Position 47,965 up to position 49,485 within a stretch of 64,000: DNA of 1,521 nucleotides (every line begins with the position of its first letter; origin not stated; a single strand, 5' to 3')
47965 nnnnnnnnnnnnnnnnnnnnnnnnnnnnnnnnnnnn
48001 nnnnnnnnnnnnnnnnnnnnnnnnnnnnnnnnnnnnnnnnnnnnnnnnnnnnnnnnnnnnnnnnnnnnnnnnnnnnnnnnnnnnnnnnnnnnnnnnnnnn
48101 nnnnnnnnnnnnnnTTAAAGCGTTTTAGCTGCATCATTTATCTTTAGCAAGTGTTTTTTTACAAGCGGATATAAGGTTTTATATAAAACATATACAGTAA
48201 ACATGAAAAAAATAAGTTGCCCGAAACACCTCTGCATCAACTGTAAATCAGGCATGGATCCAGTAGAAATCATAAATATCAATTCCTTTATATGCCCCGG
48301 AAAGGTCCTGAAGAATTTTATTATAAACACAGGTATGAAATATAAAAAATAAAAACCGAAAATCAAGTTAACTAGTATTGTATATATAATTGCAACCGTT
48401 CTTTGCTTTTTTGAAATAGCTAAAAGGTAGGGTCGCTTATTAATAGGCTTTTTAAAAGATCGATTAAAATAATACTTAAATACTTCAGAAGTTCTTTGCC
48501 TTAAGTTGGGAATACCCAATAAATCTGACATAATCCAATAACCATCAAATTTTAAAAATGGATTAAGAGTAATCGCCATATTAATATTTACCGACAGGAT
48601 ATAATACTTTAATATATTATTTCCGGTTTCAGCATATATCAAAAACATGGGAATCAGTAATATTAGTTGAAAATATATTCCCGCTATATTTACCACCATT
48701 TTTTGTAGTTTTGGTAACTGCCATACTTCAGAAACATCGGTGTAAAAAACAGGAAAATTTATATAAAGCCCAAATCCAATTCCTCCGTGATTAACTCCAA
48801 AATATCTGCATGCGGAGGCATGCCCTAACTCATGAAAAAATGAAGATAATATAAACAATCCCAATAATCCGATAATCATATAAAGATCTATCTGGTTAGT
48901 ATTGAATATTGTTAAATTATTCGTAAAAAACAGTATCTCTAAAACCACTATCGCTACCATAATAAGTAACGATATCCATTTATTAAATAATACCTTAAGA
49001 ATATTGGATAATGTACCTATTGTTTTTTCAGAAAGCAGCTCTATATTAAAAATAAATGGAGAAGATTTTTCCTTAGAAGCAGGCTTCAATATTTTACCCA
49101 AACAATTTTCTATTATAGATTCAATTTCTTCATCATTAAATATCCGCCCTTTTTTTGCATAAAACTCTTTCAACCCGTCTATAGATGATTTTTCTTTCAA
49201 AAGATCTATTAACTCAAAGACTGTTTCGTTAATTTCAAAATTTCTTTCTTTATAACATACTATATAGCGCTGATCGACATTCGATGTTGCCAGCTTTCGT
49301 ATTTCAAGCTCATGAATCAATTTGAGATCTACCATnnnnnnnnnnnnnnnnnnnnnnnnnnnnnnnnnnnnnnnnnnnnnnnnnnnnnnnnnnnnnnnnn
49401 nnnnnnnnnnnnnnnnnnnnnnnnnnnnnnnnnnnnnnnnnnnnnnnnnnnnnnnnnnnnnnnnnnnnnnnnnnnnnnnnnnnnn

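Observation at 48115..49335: Intramembrane M50 protease fused to a PqqD/RRE-like domain as putative leader peptidase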

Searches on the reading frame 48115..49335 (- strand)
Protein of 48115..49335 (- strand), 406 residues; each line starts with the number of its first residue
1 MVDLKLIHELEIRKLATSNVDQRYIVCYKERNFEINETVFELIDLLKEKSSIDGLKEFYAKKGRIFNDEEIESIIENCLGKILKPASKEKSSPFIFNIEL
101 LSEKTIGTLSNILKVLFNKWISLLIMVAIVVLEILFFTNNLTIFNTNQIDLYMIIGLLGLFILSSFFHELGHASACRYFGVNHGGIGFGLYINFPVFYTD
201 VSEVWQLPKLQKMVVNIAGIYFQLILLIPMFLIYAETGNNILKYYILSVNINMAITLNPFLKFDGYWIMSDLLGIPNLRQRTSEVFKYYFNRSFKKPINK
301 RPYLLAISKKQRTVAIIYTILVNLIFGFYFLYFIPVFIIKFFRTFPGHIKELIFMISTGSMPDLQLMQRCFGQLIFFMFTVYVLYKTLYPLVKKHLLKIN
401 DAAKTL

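Call 3: search_protein_families(library=pfam, proteins=[window:48115-49335:-], max_evalue=0.1)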
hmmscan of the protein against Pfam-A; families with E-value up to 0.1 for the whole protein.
window:48115-49335:- (406 aa): 1 family
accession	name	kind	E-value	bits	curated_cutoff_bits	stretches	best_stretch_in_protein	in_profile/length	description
PF02163.28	Peptidase_M50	-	0.002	18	27.2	0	160-303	5-106/221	Peptidase family M50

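Call 4: search_protein_families(library=ncbifam, proteins=[window:48115-49335:-], max_evalue=0.1)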
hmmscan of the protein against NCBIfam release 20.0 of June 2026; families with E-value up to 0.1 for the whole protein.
window:48115-49335:- (406 aa): 2 families
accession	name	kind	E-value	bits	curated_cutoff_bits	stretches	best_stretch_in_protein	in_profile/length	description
NF041824.1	daptide_HExxH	equivalog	4.3e-28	98.5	300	1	97-292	100-303/379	daptide biosynthesis intramembrane metalloprotease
NF058609.1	RiPP_HExxH_LiaK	equivalog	1.5e-16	60.9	225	1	106-280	45-219/246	YydH/LiaK family epipeptide maturation metalloprotease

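Call 7: search_solved_structures(query=window:48115-49335:-, max_evalue=10, show_alignments=2)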
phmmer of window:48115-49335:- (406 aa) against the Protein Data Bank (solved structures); distinct sequences matched with E-value up to 10: 2.
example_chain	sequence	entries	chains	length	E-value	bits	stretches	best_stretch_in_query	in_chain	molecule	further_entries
1q90_D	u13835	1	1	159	0.28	13.6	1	82-161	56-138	Cytochrome b6-f complex subunit 4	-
6z1p_AR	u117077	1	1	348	1.5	11.1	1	11-88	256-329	mL103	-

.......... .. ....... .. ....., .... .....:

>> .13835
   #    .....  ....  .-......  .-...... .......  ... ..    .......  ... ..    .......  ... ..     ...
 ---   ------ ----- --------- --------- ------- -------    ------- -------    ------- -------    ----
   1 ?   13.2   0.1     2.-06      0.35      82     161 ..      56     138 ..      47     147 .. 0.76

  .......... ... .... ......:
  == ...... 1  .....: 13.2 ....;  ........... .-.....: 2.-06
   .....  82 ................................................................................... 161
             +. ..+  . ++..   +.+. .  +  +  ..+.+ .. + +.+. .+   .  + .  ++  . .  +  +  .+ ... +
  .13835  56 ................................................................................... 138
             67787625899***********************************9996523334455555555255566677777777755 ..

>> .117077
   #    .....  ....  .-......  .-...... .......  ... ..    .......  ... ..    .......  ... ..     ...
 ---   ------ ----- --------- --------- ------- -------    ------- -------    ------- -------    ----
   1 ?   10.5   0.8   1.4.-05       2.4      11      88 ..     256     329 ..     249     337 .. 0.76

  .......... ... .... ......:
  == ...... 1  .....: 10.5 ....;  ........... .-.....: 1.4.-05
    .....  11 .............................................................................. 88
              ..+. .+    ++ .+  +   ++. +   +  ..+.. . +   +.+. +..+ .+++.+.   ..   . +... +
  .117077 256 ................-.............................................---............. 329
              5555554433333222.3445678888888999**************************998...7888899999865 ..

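Call 8: find_homologous_proteins(query=window:48115-49335:-, max_evalue=0.001)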
Query window:48115-49335:- (406 aa): 992 proteins with E <= 0.001 among 6888 candidates; the best 120 are listed.
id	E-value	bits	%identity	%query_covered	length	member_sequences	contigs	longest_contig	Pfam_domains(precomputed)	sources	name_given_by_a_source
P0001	8.7e-262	886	100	100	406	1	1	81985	-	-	-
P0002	3.3e-126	440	54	97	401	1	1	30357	-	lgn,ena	-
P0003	5.0e-122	426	49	97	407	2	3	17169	-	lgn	-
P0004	2.4e-121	424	45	100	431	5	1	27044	-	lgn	-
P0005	5.3e-120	419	46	98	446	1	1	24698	-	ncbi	-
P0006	3.0e-119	417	46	98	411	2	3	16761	-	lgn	-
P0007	3.6e-119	417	48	98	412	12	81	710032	-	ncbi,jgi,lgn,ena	-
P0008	5.3e-117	409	45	100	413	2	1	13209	-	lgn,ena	-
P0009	5.6e-117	409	45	98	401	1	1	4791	-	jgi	jgi:putative peptide zinc metalloprotease protein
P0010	2.0e-116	408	46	96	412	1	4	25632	-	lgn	-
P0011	6.4e-116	406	46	98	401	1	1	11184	-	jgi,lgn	jgi:putative peptide zinc metalloprotease protein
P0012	3.7e-115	403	44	100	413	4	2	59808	-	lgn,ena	-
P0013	3.8e-115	403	46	96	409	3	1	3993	-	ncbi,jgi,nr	ncbi:MAG: hypothetical protein LBE04_08490 [Prevotellaceae bacterium]|jgi:putative peptide zinc meta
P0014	4.3e-115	403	44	100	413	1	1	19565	-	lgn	-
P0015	5.1e-115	403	44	100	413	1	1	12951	-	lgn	-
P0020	3.0e-113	397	46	98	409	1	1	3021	PF02163.29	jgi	jgi:putative peptide zinc metalloprotease protein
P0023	1.1e-112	395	45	97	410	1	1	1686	PF02163.29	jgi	jgi:putative peptide zinc metalloprotease protein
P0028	8.6e-112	392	44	93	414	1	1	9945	PF02163.29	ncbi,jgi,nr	ncbi:MAG: M50 family metallopeptidase [Tannerella sp.]|jgi:putative peptide zinc metalloprotease pro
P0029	9.4e-112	392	45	97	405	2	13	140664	PF02163.29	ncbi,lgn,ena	-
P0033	2.1e-111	391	45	95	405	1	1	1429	PF02163.29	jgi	jgi:putative peptide zinc metalloprotease protein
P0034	3.8e-111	390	46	99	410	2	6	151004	PF02163.29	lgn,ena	-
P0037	1.6e-109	385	44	97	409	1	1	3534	PF02163.29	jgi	jgi:putative peptide zinc metalloprotease protein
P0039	5.5e-109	383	44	97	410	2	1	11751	PF02163.29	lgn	-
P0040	7.4e-109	383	44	96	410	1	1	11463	PF02163.29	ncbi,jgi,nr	ncbi:MAG: M50 family metallopeptidase [Bacteroidales bacterium]|jgi:putative peptide zinc metallopro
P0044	1.8e-108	381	39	94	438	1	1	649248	PF02163.29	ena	-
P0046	5.4e-108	380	44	95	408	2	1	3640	PF02163.29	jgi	jgi:putative peptide zinc metalloprotease protein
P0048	1.3e-107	379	43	96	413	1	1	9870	PF02163.29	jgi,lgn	jgi:putative peptide zinc metalloprotease protein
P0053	1.1e-105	372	43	95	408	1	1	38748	PF02163.29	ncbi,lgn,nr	ncbi:hypothetical protein FACS189430_01180 [Bacteroidia bacterium]|nr:hypothetical protein FACS18943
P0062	1.3e-103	365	41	97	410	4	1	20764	PF02163.29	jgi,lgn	jgi:putative peptide zinc metalloprotease protein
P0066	2.0e-103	365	45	94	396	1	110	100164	-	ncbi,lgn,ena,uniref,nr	ncbi:zinc metalloprotease [Phocaeicola faecicola]|uniref:hypothetical protein n=1 Tax=Phocaeicola fa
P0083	1.4e-101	359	44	95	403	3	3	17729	PF02163.29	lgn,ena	-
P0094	5.2e-101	357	44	97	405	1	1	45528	PF02163.29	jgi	-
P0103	3.6e-100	354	44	96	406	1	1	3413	PF02163.29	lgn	-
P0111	1.9e-99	352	43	96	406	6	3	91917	PF02163.29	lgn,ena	-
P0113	2.2e-99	351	41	98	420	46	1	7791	PF02163.29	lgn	-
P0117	3.7e-99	351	43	96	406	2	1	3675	PF02163.29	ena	-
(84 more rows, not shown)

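Call 20: find_encoding_contigs(protein=P0007, flank=8000, max_places=4)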
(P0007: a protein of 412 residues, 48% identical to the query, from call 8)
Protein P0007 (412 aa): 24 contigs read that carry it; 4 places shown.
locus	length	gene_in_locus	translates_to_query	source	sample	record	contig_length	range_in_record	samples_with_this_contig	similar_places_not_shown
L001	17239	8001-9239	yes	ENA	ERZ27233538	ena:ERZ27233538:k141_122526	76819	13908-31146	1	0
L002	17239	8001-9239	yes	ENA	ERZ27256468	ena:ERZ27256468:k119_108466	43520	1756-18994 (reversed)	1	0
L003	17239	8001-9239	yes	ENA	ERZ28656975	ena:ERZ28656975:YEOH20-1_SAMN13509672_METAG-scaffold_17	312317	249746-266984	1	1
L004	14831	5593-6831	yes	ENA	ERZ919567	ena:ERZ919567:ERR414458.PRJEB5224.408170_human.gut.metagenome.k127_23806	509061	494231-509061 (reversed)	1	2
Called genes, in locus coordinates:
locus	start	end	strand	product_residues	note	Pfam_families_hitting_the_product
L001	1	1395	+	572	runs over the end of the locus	-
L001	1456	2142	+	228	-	-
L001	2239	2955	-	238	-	-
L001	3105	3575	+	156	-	-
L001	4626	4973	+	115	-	-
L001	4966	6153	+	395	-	PF08706:D5_N (faint), PF19263:DUF5906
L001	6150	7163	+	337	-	PF08800:BT4734-like_N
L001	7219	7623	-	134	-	PF00589:Phage_integrase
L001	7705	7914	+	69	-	-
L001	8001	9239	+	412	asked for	-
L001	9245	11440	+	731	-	PF04932:Wzy_C, PF07719:TPR_2 (faint), PF14559:TPR_19 (faint)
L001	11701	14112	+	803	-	PF13620:CarboxypepD_reg, PF13715:CarbopepD_reg_2, PF14905:OMP_b-brl_3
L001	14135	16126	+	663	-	-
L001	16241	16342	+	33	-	-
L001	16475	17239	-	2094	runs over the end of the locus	PF00176:SNF2-rel_dom (faint), PF02384:N6_Mtase, PF28553:WH_1, PF28554:DUF8437, PF28555:Helicase_dom, PF00271:Helicase_C (weak), PF28556:DUF8438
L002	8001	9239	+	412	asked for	-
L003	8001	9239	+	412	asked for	-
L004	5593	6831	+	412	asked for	-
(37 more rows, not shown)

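Call 21: find_encoding_contigs(protein=P0066, flank=8000, max_places=3)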
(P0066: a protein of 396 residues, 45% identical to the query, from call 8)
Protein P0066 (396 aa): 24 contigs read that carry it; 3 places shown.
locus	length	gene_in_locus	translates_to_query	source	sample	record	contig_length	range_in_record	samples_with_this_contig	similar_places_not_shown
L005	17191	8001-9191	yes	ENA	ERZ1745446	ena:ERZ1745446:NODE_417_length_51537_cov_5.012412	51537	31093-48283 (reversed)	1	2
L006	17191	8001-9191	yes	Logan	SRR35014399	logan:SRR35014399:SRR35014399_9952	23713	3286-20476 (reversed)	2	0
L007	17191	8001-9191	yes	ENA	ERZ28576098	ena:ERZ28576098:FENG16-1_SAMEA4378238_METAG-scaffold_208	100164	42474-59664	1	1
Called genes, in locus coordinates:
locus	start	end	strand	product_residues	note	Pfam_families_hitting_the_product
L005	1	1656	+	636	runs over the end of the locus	-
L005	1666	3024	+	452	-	PF04055:Radical_SAM, PF13353:Fer4_12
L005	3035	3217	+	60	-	-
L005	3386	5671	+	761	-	PF13620:CarboxypepD_reg, PF13715:CarbopepD_reg_2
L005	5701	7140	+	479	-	PF13620:CarboxypepD_reg, PF13715:CarbopepD_reg_2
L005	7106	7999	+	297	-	-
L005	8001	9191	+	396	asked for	-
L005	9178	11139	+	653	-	PF04932:Wzy_C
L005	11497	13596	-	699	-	PF17191:RecG_wedge, PF00270:DEAD, PF04851:ResIII, PF00271:Helicase_C, PF19833:RecG_dom3_C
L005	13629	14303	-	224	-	PF01128:IspD, PF12804:NTP_transf_3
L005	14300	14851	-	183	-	PF01965:DJ-1_PfpI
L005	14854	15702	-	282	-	-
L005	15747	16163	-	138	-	PF02472:ExbD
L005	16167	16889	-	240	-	PF01618:MotA_ExbB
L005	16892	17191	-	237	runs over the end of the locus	PF03740:PdxJ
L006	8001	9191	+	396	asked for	-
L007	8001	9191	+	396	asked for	-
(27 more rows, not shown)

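Call 25: predict_structure(alignment_id=A1)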
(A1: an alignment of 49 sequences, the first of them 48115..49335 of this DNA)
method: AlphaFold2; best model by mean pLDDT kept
length: 406 residues; sequences in the alignment: 49
mean_pLDDT: 87.8   pTM: 0.80
mean pLDDT of the five models: 87.8, 84.0, 82.4, 81.7, 81.7
residues with pLDDT >= 90: 170; 70-90: 221; 50-70: 15; < 50: 0
segments of 3 or more residues with pLDDT < 50: none
pLDDT, mean of each block of 10 residues (from residue 1): 81 83 85 86 87 85 86 87 70 79 93 96 97 89 75 90 94 96 89 80 87 94 96 93 92 84 86 87 88 88 88 88 88 94 96 95 88 91 87 84 72
secondary structure, 60 per line:
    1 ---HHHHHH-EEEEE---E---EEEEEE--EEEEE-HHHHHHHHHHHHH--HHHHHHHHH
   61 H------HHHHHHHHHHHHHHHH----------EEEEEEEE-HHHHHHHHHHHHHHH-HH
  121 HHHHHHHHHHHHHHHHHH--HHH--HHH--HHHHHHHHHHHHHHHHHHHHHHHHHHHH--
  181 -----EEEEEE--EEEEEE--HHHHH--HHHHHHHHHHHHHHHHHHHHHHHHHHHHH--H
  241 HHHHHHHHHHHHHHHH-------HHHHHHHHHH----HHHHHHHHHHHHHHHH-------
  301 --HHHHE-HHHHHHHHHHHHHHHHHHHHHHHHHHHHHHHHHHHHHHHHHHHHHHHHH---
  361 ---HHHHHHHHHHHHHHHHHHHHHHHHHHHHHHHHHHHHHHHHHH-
elements in order: H4-9 E11-15 E23-28 E31-35 H37-49 H52-61 H68-83 E94-101 H103-117 H119-138 H151-178 E186-191 E194-199 H202-206 H209-237 H240-256 H264-273 H278-293 H303-306 H309-357 H364-405

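Call 28: fold_search(model_id=the predicted structure, library=pdb)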
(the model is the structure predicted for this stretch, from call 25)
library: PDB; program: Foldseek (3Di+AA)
matches with E <= 10: 85; with E <= 0.001: 0
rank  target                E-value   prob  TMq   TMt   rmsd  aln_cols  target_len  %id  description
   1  8vjl_A                1.2e-02  1.00  0.27  0.37  16.8       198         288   15  SpoIVFB:pro-sigmaK complex (released 2024-10-02)
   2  2rai_B                9.7e-01  0.03  0.10  0.10  31.2       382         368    8  The PX-BAR membrane remodeling unit of Sorting Nexin 9 (released 2007-12-11)
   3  5sxy_MODEL_1_A        1.3e+00  0.69  0.15  0.51   3.5        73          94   14  The solution NMR structure for the PqqD truncation of Methylobacterium extorquens PqqCD representing a functio (released 2017-05-24)
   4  6gri_2                1.3e+00  0.20  0.11  0.16  10.6        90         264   12  E. coli Microcin synthetase McbBCD complex (released 2019-01-30)
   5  9eku_A                1.9e+00  0.04  0.11  0.11  21.8       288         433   14  (+)ML-SI3 bound TRPML1-V432A/A433G in a pre-open state (released 2025-06-18)
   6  3mes_B                2.1e+00  0.03  0.12  0.13  21.9       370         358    9  Crystal structure of choline kinase from Cryptosporidium parvum Iowa II, cgd3_2030 (released 2010-04-07)
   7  8vpo                  2.4e+00  0.21  0.14  0.13  10.2       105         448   10  X-Ray Crystal Structure of TigE from Paramaledivibacter caminithermalis (released 2024-02-07)
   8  8yfu_A                2.4e+00  0.04  0.14  0.11  21.2       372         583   16  Cryo EM structure of human phosphate channel XPR1 at intermediate state (released 2024-10-09)
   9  7uoo_n                2.4e+00  0.01  0.08  0.08  23.1       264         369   10  Nucleoplasmic pre-60S intermediate of the Nog2 containing pre-rotation state (released 2023-03-15)
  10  8tpt_B                2.5e+00  0.06  0.13  0.10  13.4       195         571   15  nhTMEM16 A444P mutant in lipid nanodiscs with MSP1E3 scaffold protein in the presence of Ca2+ (long TM6/short TM6) (released 2024-05-08)
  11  8fm9_A                2.7e+00  0.13  0.13  0.15   7.5        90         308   12  Nodavirus RNA replication proto-crown, detergent-solubliized C12 multimer (released 2023-02-01)
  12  9asm_B                2.8e+00  0.06  0.08  0.12  19.6       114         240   11  Human Drosha and DGCR8 in complex with Pri-let-7f1 (released 2024-09-04)
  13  4nqa_B                2.8e+00  0.02  0.09  0.10  23.8       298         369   11  Crystal structure of liganded hRXR-alpha/hLXR-beta heterodimer on DNA (released 2014-02-26)
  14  5aww_Y                3.2e+00  0.02  0.09  0.08  19.0       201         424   13  Precise Resting State of Thermus thermophilus SecYEG (released 2015-11-25)
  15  6grg_2                3.3e+00  0.18  0.13  0.17  10.1        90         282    9  E. coli Microcin synthetase McbBCD complex with pro-MccB17, ADP and phosphate bound (released 2019-01-30)
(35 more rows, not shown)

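Call 40: find_related_loci(query=A1, collection=genome_contigs, flank=10000)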
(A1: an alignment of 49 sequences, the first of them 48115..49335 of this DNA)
Query A1 (406 aa) in genome_contigs; peptide patterns used: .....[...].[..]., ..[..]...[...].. (x = any residue, [..] = any of these).
599 stretches matched a pattern (row limit reached: there are more); 565 encode a relative of the query (tblastn E <= 1e-3); the best 80 are kept; 80 distinct loci.
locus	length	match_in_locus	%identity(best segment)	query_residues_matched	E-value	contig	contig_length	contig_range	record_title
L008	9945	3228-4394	44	7-394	3e-114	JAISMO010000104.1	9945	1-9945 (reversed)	MAG: Tannerella sp. isolate Im510_bin41 k119_3475688, whole genome shotgun sequence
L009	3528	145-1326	45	1-394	4e-113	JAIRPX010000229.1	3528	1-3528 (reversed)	MAG: Dysgonamonadaceae bacterium isolate Cf509_bin64 k119_698242, whole genome shotgun sequence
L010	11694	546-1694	45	13-395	4e-110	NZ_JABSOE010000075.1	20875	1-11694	Phocaeicola faecicola strain AGMB03916 AGMB03916-75, whole genome shotgun sequence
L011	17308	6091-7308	45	1-402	2e-109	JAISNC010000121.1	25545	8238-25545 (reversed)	MAG: Odoribacteraceae bacterium isolate Im510_bin68 k119_1749685, whole genome shotgun sequence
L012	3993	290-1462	46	7-396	3e-109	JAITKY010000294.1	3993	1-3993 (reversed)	MAG: Prevotellaceae bacterium isolate Pcl387_bin80 k119_591477, whole genome shotgun sequence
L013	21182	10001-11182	45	7-398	5e-108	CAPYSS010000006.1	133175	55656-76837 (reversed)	MAG TPA_asm: Bacteroides caecimuris isolate MGBC150249 genome assembly, contig: MGBC150249.6, whole genome shotgun seque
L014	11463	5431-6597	44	7-394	8e-107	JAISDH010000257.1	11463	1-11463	MAG: Bacteroidales bacterium isolate Gx485_bin121 k119_5784300, whole genome shotgun sequence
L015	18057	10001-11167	43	7-394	2e-106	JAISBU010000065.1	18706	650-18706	MAG: Prevotellaceae bacterium isolate Gx481_bin33 k119_2793198, whole genome shotgun sequence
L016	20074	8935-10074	44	16-395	2e-105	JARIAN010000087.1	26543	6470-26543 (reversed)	MAG: Phocaeicola sp. isolate cluster1_bin.70 k127_674242, whole genome shotgun sequence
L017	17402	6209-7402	41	3-398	1e-104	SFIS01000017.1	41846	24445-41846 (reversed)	MAG: Bacteroidales bacterium isolate W1P25.010 Contig279, whole genome shotgun sequence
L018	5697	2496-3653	42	10-395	2e-104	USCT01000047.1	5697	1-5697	uncultured Bacteroides sp. isolate UMGS1595 genome assembly, contig: NODE_4793_length_5697_cov_38.552641, whole genome s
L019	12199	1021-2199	44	1-392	9e-104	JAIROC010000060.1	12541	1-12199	MAG: Bacteroidales bacterium isolate Cd354_bin6 k119_804285, whole genome shotgun sequence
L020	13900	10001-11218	44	1-404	1e-102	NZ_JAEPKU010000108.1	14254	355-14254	Dysgonomonas sp. Marseille-P4677 NODE_110_length_14254_cov_9.528629, whole genome shotgun sequence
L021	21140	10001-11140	42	8-385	6e-103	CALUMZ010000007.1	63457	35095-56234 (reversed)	MAG: uncultured Muribaculaceae bacterium isolate BRZ_RM__bin123 genome assembly, contig: BRZ_RM__NODE_452_length_63457_c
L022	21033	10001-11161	41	7-393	2e-102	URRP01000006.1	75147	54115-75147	uncultured Alistipes sp. isolate UMGS1280 genome assembly, contig: NODE_453_length_75147_cov_8.488401, whole genome shot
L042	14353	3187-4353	40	1-386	2e-89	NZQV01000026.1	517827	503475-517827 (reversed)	MAG: Balneola sp. isolate EAC52 162299, whole genome shotgun sequence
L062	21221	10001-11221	35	7-399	5e-73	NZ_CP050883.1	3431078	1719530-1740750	MAG: Prevotella sp. isolate JUN01a chromosome, complete genome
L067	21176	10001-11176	33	7-397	8e-70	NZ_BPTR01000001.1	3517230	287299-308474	Segatella bryantii strain DSM 11371 sequence1, whole genome shotgun sequence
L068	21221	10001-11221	35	1-406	1e-67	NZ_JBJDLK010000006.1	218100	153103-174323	Elizabethkingia meningoseptica strain WHH contig_6_len_218100, whole genome shotgun sequence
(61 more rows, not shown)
